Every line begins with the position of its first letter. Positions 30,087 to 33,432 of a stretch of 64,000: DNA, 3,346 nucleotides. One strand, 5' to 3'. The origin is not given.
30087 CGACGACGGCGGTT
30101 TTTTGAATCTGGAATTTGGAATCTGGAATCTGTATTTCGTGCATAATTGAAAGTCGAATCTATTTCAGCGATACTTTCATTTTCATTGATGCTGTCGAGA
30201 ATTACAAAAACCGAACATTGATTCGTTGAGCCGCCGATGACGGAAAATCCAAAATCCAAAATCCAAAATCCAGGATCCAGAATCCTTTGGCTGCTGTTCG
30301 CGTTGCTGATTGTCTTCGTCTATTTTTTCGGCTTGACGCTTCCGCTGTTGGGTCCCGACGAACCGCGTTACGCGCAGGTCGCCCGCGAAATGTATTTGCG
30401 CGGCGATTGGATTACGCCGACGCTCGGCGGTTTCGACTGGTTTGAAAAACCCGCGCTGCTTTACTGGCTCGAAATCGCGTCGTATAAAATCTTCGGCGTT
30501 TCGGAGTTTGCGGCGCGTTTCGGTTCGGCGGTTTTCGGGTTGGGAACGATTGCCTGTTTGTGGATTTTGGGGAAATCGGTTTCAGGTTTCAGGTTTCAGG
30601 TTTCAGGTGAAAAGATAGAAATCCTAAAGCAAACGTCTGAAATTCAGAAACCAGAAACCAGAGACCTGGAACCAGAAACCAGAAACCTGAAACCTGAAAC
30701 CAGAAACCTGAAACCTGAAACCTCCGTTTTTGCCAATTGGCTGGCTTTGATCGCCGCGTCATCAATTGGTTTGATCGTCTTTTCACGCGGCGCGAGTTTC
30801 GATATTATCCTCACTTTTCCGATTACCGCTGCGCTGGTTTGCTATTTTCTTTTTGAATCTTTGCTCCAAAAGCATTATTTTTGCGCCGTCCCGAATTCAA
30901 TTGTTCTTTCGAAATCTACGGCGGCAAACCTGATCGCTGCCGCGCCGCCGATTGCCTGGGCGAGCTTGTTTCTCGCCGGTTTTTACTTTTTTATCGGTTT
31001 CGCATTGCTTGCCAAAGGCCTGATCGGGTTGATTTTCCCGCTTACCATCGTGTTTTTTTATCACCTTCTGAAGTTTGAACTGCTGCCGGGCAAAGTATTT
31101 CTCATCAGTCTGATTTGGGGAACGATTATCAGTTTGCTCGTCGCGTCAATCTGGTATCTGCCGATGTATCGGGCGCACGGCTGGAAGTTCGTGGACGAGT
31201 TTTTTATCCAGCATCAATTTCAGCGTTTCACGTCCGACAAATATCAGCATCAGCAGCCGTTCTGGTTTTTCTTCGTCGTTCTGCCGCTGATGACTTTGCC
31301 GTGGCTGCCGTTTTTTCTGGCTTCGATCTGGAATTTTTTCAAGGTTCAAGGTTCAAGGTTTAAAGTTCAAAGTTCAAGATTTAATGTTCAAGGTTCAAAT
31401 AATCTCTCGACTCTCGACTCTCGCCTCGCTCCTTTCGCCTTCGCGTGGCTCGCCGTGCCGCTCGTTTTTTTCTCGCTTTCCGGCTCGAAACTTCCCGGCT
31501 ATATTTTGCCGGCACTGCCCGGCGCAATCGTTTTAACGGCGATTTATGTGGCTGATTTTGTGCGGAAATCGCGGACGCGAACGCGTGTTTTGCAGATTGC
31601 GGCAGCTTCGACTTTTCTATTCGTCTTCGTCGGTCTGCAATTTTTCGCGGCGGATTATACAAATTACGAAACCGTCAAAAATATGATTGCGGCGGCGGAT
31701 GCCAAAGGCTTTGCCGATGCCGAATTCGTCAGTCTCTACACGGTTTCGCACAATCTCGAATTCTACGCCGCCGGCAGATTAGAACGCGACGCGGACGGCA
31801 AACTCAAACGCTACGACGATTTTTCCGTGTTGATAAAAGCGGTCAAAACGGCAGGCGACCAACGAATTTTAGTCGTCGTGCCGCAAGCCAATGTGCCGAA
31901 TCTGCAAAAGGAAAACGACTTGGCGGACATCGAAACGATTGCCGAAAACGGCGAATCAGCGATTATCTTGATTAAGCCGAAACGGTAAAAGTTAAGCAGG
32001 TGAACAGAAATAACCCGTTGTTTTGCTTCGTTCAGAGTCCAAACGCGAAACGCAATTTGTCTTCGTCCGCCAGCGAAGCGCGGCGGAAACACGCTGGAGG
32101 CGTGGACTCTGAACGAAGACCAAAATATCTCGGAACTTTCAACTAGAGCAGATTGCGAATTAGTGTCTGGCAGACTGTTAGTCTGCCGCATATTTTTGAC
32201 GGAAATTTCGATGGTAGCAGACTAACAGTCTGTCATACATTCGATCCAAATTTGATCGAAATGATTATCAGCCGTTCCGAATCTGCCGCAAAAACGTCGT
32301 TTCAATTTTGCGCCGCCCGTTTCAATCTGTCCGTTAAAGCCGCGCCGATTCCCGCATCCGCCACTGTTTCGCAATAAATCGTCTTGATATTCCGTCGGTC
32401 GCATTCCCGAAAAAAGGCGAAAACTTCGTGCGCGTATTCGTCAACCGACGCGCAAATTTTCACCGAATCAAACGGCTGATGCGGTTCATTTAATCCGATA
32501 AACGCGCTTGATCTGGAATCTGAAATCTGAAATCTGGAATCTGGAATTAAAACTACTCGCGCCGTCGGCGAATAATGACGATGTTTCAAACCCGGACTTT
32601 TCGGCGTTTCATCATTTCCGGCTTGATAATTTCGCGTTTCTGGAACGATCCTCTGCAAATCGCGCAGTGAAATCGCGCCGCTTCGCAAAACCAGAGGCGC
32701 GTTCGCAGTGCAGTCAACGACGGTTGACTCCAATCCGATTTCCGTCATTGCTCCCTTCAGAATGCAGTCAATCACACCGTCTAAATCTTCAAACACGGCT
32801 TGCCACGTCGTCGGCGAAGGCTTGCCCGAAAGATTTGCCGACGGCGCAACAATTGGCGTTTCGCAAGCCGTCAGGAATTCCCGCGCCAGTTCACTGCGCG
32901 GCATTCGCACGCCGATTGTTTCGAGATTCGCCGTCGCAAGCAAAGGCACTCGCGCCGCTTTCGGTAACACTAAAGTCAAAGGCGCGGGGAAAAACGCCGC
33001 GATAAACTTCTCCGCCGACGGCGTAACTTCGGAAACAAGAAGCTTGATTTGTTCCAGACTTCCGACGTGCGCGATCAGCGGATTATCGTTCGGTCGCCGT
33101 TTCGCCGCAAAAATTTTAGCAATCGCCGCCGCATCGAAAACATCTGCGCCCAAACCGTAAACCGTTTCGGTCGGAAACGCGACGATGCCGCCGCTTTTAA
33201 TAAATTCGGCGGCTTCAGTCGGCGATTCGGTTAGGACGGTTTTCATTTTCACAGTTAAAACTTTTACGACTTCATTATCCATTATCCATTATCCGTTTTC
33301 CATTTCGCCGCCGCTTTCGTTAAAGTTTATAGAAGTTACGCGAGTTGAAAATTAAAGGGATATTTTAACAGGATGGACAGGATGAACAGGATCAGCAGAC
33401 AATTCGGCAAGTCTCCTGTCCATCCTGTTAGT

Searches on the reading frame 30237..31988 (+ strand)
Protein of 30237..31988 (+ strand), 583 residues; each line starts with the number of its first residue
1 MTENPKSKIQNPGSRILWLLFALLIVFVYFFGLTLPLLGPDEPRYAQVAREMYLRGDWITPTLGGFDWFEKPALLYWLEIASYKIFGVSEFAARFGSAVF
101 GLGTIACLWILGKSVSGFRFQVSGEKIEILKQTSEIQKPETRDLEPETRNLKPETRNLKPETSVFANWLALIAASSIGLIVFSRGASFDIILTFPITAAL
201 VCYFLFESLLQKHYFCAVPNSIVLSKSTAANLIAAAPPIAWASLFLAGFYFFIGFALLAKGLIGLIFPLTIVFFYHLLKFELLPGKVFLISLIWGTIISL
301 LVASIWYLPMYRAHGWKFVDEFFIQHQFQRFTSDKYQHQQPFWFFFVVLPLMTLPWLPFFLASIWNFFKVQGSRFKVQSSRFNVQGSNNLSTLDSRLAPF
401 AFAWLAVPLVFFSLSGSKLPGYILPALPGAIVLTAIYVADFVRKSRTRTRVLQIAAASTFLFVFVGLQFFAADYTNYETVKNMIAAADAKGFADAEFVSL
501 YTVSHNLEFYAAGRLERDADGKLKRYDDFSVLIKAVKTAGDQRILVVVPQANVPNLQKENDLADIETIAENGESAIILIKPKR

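Call 46: search_protein_families(library=pfam, proteins=[window:30237-31988:+], max_evalue=0.001)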
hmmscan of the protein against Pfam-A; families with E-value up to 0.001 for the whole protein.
window:30237-31988:+ (583 aa): 1 family
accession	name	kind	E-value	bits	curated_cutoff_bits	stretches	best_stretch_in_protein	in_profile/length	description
PF13231.12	PMT_2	-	0.00044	20.9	26.1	1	71-114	2-45/160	Dolichyl-phosphate-mannose-protein mannosyltransferase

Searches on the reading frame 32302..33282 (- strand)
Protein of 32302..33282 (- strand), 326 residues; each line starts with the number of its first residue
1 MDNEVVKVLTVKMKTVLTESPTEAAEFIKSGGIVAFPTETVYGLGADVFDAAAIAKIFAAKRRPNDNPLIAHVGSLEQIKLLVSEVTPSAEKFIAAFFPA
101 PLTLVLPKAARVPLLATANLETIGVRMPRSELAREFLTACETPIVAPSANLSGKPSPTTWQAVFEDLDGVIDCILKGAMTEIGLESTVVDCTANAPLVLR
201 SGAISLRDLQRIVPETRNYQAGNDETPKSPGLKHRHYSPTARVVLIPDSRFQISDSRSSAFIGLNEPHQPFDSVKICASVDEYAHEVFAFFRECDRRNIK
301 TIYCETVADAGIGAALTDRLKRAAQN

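Call 47: search_protein_families(library=pfam, proteins=[window:32302-33282:-], max_evalue=0.001)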
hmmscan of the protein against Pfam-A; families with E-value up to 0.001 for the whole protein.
window:32302-33282:- (326 aa): 2 families
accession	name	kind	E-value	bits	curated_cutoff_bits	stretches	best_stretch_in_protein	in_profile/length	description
PF01300.24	Sua5_yciO_yrdC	-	2.8e-58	196.8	25.1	1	26-202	1-178/178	Telomere recombination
PF03481.19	Sua5_C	-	1.9e-22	80.7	22.9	1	204-324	1-135/136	Threonylcarbamoyl-AMP synthase, C-terminal domain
